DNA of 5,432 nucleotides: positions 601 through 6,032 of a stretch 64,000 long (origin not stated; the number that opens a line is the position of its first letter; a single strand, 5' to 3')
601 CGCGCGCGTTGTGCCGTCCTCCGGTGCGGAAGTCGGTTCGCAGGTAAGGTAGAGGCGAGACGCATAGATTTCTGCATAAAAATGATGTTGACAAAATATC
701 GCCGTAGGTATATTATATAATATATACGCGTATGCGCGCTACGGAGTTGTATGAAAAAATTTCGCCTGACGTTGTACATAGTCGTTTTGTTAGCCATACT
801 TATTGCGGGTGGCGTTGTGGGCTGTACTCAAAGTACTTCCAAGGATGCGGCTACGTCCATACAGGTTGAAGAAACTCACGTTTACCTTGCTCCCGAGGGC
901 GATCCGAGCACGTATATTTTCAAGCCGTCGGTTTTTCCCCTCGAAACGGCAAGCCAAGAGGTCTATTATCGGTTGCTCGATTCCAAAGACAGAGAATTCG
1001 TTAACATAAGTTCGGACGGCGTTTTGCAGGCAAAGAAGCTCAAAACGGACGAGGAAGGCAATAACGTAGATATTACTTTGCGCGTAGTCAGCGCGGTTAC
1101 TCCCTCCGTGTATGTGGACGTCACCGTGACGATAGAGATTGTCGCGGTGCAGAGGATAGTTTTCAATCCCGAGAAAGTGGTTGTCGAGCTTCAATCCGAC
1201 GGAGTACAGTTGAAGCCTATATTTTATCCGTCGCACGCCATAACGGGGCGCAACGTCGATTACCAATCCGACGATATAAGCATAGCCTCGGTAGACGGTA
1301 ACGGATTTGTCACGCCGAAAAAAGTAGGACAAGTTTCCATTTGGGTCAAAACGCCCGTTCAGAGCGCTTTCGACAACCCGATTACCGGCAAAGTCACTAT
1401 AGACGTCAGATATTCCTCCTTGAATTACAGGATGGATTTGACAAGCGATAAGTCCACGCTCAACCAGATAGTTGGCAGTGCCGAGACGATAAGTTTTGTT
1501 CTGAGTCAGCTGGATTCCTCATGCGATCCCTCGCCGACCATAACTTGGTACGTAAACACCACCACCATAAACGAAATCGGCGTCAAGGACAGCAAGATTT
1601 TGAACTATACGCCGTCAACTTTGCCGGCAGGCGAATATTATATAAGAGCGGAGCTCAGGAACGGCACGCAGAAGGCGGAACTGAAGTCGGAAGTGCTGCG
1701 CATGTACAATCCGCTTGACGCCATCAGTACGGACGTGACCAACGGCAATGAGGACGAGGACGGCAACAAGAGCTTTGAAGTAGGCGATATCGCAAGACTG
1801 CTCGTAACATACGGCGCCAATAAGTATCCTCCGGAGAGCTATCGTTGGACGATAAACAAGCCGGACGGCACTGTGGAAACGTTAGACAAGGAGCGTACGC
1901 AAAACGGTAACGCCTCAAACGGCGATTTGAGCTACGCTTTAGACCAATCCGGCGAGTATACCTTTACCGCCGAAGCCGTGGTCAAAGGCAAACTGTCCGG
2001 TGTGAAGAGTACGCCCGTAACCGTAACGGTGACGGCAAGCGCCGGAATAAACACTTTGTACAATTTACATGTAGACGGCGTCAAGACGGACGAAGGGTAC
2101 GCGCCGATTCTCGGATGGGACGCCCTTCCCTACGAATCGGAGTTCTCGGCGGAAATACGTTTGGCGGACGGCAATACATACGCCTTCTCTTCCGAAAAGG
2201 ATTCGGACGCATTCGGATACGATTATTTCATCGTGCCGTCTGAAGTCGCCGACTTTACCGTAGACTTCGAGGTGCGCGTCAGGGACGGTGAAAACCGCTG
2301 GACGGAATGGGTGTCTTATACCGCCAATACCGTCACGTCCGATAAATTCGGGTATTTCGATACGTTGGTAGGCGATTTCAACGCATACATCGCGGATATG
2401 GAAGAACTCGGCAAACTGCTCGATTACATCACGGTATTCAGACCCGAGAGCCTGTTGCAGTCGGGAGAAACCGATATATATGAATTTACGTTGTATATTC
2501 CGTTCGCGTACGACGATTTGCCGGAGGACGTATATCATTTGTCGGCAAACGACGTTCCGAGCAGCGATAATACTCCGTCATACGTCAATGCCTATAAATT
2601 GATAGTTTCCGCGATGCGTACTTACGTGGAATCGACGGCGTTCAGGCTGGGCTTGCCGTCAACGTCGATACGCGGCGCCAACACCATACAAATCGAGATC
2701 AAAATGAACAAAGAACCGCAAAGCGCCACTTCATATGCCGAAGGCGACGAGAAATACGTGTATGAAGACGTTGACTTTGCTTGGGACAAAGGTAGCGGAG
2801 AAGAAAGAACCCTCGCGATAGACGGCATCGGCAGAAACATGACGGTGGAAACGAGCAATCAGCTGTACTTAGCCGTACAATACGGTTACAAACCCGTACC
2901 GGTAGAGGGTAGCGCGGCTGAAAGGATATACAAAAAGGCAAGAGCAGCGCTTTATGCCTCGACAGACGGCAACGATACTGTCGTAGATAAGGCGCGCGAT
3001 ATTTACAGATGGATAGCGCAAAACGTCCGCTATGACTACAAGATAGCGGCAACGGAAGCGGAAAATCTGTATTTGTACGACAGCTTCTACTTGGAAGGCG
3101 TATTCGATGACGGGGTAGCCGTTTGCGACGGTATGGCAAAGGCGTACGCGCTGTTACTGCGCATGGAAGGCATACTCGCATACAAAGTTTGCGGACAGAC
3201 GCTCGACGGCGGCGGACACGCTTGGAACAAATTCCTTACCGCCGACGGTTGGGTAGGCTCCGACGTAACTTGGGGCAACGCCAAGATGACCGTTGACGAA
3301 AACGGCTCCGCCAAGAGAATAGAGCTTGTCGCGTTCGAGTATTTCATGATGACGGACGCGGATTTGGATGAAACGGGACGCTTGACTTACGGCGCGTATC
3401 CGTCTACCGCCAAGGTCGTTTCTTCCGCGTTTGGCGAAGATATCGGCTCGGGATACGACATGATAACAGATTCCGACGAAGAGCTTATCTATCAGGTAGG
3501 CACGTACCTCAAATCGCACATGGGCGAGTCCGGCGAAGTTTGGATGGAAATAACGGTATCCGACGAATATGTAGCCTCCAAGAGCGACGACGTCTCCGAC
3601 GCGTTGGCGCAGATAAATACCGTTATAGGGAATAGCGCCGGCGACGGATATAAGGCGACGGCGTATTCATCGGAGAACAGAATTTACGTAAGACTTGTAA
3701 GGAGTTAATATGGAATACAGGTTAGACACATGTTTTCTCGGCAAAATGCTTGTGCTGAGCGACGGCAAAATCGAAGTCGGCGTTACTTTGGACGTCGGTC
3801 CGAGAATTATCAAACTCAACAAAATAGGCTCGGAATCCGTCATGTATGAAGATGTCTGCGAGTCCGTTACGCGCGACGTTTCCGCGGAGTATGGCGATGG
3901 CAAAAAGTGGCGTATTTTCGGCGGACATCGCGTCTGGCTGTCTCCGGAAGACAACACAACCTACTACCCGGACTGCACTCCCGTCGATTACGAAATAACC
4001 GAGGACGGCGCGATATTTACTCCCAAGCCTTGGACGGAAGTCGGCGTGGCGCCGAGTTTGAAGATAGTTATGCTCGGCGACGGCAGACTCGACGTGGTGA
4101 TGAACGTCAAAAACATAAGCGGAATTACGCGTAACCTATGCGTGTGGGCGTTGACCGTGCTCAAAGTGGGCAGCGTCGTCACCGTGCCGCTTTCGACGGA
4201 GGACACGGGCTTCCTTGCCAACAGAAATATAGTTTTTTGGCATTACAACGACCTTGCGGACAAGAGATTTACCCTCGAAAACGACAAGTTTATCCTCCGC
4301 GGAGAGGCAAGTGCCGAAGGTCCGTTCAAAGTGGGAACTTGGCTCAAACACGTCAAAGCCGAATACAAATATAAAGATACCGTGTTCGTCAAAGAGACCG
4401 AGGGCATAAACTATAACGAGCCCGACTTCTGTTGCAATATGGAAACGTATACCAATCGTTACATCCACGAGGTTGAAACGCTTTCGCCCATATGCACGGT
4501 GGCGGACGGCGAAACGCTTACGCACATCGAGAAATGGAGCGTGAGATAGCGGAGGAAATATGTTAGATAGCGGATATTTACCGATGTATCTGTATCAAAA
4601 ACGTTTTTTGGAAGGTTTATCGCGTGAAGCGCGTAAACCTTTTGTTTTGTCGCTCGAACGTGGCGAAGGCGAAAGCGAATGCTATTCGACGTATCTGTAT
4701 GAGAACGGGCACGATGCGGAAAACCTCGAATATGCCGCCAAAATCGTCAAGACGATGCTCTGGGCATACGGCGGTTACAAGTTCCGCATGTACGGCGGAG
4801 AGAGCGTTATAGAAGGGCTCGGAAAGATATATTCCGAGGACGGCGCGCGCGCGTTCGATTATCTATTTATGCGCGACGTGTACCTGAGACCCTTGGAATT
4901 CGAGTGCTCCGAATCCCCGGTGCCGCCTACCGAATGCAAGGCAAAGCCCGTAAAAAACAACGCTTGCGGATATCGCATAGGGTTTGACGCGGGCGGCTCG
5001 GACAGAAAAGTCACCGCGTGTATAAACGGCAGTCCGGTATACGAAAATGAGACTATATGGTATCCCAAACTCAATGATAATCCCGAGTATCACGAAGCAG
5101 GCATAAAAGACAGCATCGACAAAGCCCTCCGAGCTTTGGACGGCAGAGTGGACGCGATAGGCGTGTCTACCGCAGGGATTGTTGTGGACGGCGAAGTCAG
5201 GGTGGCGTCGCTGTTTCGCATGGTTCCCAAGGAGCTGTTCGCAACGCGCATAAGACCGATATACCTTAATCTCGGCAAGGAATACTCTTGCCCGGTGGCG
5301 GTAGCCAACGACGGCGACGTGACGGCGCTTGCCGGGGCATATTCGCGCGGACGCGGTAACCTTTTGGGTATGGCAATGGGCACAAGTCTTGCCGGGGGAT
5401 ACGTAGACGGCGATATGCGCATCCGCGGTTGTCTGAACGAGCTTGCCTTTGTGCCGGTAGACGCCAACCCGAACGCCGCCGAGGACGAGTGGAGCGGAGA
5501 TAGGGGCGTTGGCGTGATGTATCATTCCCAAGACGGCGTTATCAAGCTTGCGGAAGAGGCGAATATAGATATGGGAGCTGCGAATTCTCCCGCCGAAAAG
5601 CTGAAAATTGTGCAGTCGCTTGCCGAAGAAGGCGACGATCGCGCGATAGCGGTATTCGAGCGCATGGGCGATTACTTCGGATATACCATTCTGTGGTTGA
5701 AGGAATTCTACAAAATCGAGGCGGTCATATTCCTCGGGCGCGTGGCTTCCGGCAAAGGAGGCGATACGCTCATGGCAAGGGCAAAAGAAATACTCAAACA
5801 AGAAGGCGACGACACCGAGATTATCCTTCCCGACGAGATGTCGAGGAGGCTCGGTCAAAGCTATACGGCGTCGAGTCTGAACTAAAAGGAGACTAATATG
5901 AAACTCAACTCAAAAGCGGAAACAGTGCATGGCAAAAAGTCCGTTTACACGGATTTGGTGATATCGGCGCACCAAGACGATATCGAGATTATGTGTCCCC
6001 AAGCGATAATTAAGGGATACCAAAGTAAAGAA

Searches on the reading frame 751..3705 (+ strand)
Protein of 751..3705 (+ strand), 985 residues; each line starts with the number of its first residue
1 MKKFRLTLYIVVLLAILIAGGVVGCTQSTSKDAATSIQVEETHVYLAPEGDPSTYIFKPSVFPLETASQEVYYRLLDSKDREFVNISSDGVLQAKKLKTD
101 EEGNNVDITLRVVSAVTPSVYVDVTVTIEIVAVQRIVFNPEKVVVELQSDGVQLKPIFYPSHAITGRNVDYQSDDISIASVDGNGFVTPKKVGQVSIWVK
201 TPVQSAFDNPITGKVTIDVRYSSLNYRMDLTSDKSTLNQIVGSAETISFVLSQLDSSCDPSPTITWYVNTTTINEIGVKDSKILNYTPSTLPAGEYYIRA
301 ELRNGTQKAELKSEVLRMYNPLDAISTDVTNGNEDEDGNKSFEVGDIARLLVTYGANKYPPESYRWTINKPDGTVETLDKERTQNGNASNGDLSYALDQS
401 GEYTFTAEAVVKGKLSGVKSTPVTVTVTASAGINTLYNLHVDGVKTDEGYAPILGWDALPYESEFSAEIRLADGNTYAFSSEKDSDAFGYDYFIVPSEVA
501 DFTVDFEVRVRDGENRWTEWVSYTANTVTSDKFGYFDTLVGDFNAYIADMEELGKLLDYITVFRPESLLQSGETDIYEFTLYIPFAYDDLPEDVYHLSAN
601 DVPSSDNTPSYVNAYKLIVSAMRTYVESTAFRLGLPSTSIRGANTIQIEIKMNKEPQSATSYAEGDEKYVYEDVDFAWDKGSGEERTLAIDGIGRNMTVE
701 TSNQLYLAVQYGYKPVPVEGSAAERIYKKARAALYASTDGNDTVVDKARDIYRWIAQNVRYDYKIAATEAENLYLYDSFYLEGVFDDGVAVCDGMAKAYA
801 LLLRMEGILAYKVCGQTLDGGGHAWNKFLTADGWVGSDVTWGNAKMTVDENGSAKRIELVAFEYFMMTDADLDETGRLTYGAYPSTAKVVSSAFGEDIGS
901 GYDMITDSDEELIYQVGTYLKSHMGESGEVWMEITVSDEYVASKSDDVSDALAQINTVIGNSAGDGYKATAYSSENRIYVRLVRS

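Call 25: search_protein_families(library=pfam, proteins=[window:751-3705:+], max_evalue=0.01)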
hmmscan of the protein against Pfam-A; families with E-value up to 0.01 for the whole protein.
window:751-3705:+ (985 aa): 2 families
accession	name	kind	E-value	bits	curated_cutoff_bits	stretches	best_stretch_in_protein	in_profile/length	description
PF01841.26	Transglut_core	-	4.9e-11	43.3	23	1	738-838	8-107/108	Transglutaminase-like superfamily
PF02368.24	Big_2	-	3.6e-05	24.1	22.8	1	133-197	2-64/79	Bacterial Ig-like domain (group 2)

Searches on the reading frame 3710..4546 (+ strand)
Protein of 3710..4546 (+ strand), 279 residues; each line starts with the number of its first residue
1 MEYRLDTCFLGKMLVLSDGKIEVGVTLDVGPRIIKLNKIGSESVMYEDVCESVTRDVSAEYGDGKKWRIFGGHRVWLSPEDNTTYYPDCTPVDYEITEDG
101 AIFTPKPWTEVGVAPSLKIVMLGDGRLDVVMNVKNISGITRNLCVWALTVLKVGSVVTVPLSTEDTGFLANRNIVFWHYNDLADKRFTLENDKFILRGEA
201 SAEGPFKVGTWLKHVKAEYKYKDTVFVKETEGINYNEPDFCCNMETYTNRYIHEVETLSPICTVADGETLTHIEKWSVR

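Call 25: search_protein_families(library=pfam, proteins=[window:3710-4546:+], max_evalue=0.01)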
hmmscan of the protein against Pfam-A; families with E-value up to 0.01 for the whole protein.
window:3710-4546:+ (279 aa): 1 family
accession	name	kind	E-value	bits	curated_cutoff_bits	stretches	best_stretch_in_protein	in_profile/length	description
PF14315.11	DUF4380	-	0.0025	17.3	29.4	0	14-113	4-98/295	Domain of unknown function (DUF4380)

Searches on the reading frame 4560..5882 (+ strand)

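Call 25: search_protein_families(library=pfam, proteins=[window:4560-5882:+], max_evalue=0.01)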
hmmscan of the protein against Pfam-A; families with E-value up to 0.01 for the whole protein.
window:4560-5882:+ (441 aa): 1 family
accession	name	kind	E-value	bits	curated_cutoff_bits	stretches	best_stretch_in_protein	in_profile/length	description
PF00480.26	ROK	-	2.8e-08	34.1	22.9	1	140-398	2-247/294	ROK family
